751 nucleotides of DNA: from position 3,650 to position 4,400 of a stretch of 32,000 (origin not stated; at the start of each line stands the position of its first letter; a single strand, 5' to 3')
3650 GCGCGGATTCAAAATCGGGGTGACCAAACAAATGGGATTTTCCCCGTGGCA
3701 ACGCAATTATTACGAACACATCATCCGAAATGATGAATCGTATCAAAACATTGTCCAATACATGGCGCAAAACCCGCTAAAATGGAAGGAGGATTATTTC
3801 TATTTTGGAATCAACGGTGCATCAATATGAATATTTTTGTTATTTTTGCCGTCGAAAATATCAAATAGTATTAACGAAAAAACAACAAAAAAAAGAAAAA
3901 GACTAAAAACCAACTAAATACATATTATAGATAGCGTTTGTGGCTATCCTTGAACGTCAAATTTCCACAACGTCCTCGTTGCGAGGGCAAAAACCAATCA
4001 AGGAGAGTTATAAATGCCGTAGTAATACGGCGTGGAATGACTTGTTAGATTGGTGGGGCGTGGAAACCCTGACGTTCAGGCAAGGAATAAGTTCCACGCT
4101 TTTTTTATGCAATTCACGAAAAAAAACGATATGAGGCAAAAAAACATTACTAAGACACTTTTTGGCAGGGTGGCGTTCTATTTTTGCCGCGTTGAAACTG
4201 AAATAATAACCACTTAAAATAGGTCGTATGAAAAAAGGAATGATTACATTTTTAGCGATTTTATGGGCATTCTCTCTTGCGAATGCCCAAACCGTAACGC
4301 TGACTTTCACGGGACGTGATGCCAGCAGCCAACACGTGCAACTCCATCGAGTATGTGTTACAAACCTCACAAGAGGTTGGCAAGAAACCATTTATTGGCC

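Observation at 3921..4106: Duplicated ~185-nt structured RNA with compensatory changes and a pseudoknotted terminator, not assignable to a known family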

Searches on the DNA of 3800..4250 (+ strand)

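Call 5: search_rna_families(source=window, start=3800, end=4250, threshold=evalue, max_evalue=10, show_alignments=3)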
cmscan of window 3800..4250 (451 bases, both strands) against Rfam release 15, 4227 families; matches with E-value up to 10: 4.
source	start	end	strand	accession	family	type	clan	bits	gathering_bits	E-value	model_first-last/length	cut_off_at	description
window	3819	3872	-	RF00672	mir-190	Gene; miRNA;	CL00089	19.2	48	0.54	1-78/78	no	mir-190 microRNA precursor family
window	4179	4230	+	RF03161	S15-Flavobacteria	Cis-reg; leader;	CL00121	18.6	46.5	6.7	1-66/66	no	S15-Flavobacteria ribosomal protein leader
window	3837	3888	+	RF01475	rli45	Gene; antisense;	-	17.5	60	3.2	1-78/78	no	Listeria snRNA rli45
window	3882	3951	+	RF01675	CrcZ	Gene; sRNA;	-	14.4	95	0.094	1-398/398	no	Pseudomonas sRNA CrcZ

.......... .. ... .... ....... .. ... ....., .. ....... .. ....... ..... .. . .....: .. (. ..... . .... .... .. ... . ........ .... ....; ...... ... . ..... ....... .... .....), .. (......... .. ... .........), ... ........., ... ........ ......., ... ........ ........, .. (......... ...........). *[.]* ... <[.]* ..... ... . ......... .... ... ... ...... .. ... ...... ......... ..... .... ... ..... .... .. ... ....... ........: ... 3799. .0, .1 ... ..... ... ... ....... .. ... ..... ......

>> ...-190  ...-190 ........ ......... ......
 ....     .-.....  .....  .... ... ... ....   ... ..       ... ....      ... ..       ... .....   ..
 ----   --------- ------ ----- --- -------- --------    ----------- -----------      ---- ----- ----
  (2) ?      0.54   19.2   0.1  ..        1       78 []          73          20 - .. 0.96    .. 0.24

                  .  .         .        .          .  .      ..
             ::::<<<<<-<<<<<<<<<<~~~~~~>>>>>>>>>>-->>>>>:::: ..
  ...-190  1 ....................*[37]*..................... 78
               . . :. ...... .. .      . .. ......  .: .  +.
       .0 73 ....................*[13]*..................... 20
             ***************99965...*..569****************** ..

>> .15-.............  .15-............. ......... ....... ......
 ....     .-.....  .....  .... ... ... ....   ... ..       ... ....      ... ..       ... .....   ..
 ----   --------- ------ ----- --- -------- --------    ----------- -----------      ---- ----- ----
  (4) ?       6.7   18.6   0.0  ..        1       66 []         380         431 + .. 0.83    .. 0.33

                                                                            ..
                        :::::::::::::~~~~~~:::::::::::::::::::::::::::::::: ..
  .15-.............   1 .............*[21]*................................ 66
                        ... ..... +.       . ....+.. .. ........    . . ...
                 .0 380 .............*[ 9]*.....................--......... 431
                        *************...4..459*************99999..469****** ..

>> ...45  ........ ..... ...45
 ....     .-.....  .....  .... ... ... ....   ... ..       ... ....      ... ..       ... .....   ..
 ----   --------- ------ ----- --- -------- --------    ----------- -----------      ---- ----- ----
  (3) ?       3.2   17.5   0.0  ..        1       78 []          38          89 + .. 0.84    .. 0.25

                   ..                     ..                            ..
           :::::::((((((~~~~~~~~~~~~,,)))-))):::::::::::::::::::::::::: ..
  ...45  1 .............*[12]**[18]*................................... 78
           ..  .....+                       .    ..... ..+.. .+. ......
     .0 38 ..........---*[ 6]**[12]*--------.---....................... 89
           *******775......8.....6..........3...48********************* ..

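Call 40: build_rna_model(alignment_id=A2, structure=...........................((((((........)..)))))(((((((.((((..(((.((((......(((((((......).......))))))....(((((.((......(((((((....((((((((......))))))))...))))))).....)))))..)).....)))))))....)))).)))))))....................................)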
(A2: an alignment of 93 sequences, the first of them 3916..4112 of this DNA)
Model R1 built from alignment A2 (93 sequences, 243 columns); structure: as given.
model positions 198; base pairs 52; branch points 2; effective number of sequences 2.81; information 0.59 bits per position. Calibrated on 0.2 Mb of random sequence (short: E-values are rough).
structure used (alignment columns):
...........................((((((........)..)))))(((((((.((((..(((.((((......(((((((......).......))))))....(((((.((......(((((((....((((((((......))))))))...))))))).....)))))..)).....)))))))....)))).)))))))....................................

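Call 42: search_with_rna_model(model_id=R1, sources=[window, L001, L002, L003, L004, L005, L006, L007, L008, L009, L010, L011, L012, L013, L014, L015, L016, L017, L018, L019, L020, L021, L022, L023, L024, L025, L026, L027, L028, L029, L030, L031, L032, L033, L034, L035, L036, L037, L038, L039, L040, L041, L042, L043, L044, L045, L046, L047, L048, L049, L050, L051, L052, L053, L054, L055, L056, L057, L058, L059, L060, L061, L062, L063, L064, L065, L066, L067, L068, L069, L070, L071, L072, L073, L074, L075, L076, L077, L078, L079, L080, L081, L082, L083, L084, L085, L086, L087, L088, L089, L090, L091, L092, L093, L094, L095, L096, L097, L098, L099], max_evalue=0.01, make_alignment=true)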
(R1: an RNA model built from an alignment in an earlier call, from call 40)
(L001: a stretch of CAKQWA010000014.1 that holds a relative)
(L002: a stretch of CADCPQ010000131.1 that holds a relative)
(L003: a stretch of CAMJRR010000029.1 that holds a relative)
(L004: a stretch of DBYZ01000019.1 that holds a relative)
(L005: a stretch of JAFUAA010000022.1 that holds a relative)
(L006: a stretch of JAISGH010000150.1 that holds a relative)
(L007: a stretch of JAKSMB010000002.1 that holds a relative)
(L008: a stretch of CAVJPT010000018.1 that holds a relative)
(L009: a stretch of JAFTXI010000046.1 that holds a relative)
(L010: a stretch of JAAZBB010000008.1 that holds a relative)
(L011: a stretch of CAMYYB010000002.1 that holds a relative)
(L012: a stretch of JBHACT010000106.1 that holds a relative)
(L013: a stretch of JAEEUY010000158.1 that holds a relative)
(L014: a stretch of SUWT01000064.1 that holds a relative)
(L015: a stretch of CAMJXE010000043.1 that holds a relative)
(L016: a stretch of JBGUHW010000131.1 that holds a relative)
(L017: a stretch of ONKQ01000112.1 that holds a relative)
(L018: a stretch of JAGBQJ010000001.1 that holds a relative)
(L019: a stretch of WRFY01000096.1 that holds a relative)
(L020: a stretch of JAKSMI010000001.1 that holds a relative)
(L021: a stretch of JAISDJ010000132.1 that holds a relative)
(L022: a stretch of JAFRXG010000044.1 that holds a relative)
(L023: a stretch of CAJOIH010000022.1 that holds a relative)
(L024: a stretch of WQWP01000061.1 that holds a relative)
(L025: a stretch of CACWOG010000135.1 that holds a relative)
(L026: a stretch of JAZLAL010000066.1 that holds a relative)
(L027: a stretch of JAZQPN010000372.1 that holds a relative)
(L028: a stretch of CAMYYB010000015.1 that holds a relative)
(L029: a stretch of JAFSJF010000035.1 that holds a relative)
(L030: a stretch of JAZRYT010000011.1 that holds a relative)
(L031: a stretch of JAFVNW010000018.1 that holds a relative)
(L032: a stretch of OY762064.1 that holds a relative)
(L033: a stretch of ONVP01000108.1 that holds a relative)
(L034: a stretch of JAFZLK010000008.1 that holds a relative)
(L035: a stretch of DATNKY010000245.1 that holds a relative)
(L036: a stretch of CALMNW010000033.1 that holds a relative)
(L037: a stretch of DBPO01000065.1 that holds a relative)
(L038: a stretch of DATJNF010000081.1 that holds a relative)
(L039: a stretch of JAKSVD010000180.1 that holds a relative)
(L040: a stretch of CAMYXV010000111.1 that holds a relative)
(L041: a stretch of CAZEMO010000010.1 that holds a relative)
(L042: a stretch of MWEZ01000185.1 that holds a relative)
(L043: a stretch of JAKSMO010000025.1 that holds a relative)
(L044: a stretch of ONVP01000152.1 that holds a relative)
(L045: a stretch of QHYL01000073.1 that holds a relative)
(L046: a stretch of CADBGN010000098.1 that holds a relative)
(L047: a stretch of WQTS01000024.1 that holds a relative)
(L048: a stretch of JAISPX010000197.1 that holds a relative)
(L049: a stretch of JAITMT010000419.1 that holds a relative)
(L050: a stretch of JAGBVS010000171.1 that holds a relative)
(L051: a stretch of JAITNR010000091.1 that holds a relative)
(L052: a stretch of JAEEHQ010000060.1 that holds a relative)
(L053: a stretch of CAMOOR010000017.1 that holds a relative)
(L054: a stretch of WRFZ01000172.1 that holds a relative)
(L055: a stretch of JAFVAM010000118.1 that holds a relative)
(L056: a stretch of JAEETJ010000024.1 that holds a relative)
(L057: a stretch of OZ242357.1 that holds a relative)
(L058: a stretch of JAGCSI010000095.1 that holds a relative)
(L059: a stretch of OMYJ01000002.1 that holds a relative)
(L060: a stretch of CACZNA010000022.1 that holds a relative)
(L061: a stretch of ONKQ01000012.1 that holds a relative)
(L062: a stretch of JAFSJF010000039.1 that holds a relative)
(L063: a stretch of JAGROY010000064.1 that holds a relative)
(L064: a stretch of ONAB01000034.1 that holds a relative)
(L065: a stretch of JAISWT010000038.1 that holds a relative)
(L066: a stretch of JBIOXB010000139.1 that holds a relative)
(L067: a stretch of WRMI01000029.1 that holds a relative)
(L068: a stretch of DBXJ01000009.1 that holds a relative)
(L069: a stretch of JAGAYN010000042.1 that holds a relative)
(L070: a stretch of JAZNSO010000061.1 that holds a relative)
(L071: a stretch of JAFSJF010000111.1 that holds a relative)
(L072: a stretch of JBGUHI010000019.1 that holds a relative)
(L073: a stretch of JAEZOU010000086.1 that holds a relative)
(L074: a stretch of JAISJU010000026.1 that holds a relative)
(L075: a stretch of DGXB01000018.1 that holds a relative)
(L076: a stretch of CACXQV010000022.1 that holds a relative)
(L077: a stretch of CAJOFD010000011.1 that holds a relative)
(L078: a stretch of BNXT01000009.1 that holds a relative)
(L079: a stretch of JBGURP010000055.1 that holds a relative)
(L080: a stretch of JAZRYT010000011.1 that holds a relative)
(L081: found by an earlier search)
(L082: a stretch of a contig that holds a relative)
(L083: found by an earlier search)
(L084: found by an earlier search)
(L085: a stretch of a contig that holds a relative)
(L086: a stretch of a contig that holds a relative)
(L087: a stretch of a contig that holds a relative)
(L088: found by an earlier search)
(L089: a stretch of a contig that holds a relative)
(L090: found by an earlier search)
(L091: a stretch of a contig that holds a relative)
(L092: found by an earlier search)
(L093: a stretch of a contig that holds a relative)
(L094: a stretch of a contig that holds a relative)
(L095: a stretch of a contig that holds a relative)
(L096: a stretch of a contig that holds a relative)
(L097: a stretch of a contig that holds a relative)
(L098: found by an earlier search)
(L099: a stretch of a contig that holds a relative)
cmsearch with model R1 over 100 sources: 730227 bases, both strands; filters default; matches with E-value up to 0.01: 83.
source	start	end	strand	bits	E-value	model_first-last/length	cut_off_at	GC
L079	6615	6814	-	198.9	3.5e-30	1-198/198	no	0.43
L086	2341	2540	-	197.2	6.8e-30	1-198/198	no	0.41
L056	6695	6893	+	196.2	9.9e-30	1-198/198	no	0.41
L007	7734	7929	-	196.1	1e-29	1-198/198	no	0.41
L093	4824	5018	+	196.1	1e-29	1-198/198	no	0.42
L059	2204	2402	+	195.4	1.3e-29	1-198/198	no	0.42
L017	3525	3723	-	194.8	1.7e-29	1-198/198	no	0.43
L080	1012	1208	-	194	2.2e-29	1-198/198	no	0.4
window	3914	4112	+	194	2.2e-29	1-198/198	no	0.43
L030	4124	4318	-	192.6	3.9e-29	1-198/198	no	0.4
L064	61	259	+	190.5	8.3e-29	1-198/198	no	0.45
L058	1047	1242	+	190.2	9.4e-29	1-198/198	no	0.41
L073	7296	7494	+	190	1e-28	1-198/198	no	0.43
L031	6080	6274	+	189.4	1.3e-28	1-198/198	no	0.43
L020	5328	5522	-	189.1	1.4e-28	1-198/198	no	0.43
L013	2295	2490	-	188.6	1.8e-28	1-198/198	no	0.43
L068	4774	4970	-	186.4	4e-28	1-198/198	no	0.42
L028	4418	4616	-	184.3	9e-28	1-198/198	no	0.43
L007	1858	2056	-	183.4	1.2e-27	1-198/198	no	0.38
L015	2565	2759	-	183.2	1.3e-27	1-198/198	no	0.42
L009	5761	5958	-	182.6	1.7e-27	1-198/198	no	0.42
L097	4442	4637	-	181.9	2.2e-27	1-198/198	no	0.43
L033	394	591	+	178.1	9.4e-27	1-198/198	no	0.44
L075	1925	2126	-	178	9.8e-27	1-198/198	no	0.42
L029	3176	3377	+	177.6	1.1e-26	1-198/198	no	0.41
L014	2282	2478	+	177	1.4e-26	1-198/198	no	0.43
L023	1185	1382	+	176.4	1.8e-26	1-198/198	no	0.44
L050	592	789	+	175.1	2.9e-26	1-198/198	no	0.42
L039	2580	2776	-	173.2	6e-26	1-198/198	no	0.44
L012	5067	5265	+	171.5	1.1e-25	1-198/198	no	0.45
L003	2611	2808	+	171.2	1.3e-25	1-198/198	no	0.46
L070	1000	1197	+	170.7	1.5e-25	1-198/198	no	0.43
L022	1467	1662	+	170.2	1.9e-25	1-198/198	no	0.42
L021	3888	4082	-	166.7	6.9e-25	1-198/198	no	0.39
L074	3914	4105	-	165.7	1e-24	1-198/198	no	0.39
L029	4475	4677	+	165.4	1.1e-24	1-198/198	no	0.44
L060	284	481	+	164.2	1.8e-24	1-198/198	no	0.44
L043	2455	2651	+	164.1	1.8e-24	1-198/198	no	0.44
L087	7725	7924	+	164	1.9e-24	1-198/198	no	0.44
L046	4989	5184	+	162.4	3.5e-24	1-198/198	no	0.43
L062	4155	4354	+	161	6.1e-24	1-198/198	no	0.46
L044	271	470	-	158.7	1.4e-23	1-198/198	no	0.44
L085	751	944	+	157.7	2.1e-23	1-198/198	no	0.39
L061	4126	4319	-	157.5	2.3e-23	1-198/198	no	0.42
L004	2482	2682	+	155.8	4.4e-23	1-198/198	no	0.42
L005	5446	5644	-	155.6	4.6e-23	1-198/198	no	0.45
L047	2770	2962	-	154.8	6.2e-23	1-198/198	no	0.42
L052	6398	6596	+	153.4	1.1e-22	1-198/198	no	0.45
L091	5983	6176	-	152.9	1.3e-22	1-198/198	no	0.36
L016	603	800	-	152.8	1.4e-22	1-198/198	no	0.4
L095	2775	2973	-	151.9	1.9e-22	1-198/198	no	0.4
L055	1089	1285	-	151.2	2.5e-22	1-198/198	no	0.45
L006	3212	3408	+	149.9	4.1e-22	1-198/198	no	0.37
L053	4970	5163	-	149.2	5.3e-22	1-198/198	no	0.44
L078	1471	1663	-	149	5.7e-22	1-198/198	no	0.41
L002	6069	6263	-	148.8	6.2e-22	1-198/198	no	0.46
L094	6281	6479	-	148.4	7.1e-22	1-198/198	no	0.44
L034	1093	1293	-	147.4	1e-21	1-198/198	no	0.37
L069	4594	4789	-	145.4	2.2e-21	1-198/198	no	0.47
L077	6231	6433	+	144.4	3.2e-21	1-198/198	no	0.4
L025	3093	3292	-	144.4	3.2e-21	1-198/198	no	0.39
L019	4641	4831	+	142.8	5.9e-21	1-198/198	no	0.38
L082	3789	3985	+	142.3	7.3e-21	1-198/198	no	0.39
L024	5144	5342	-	135.9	8e-20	1-198/198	no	0.35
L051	5387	5579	+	132.9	2.5e-19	1-198/198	no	0.37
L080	5521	5708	-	132.8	2.6e-19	1-198/198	no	0.4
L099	4291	4483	-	129.8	8.3e-19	1-198/198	no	0.42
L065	6446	6639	+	129.7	8.7e-19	1-198/198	no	0.41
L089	814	1013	+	129.3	9.9e-19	1-198/198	no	0.35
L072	7169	7368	-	129.3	1e-18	1-198/198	no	0.43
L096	5670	5864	+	128.5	1.3e-18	1-198/198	no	0.4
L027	1363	1555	+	122.3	1.4e-17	1-198/198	no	0.39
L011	5607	5797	+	120.9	2.4e-17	1-198/198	no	0.4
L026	1075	1259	-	120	3.3e-17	1-198/198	no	0.38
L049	2992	3185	-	119.5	4e-17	1-198/198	no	0.42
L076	5133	5323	+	119.3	4.3e-17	1-198/198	no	0.4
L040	3404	3594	+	117.2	9.7e-17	1-198/198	no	0.39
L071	1999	2198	-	117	1.1e-16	1-198/198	no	0.41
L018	5591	5777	-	116.9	1.1e-16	1-198/198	no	0.42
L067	2054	2252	-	111.2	9.4e-16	1-198/198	no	0.34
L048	4254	4434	+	108.7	2.4e-15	1-198/198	no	0.34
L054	7006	7190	-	106.7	5.3e-15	1-198/198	no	0.34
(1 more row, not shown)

Alignment A3: 83 matches aligned to the model, 259 columns, each read 5' to 3' on its own strand. Consensus structure (alignment columns), stored with it:
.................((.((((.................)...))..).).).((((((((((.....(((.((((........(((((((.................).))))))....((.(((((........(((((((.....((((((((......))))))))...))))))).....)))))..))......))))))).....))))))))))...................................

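Call 48: search_dna_similar(query=window:3926-4106:+, collection=phages, mode=distant, max_evalue=0.001)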
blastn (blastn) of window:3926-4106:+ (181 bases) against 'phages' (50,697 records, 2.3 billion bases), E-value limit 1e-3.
No match.

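Call 49: search_dna_similar(query=window:3926-4106:+, collection=plasmids, mode=distant, max_evalue=0.001)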
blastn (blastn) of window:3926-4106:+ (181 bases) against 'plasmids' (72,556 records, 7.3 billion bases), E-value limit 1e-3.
No match.
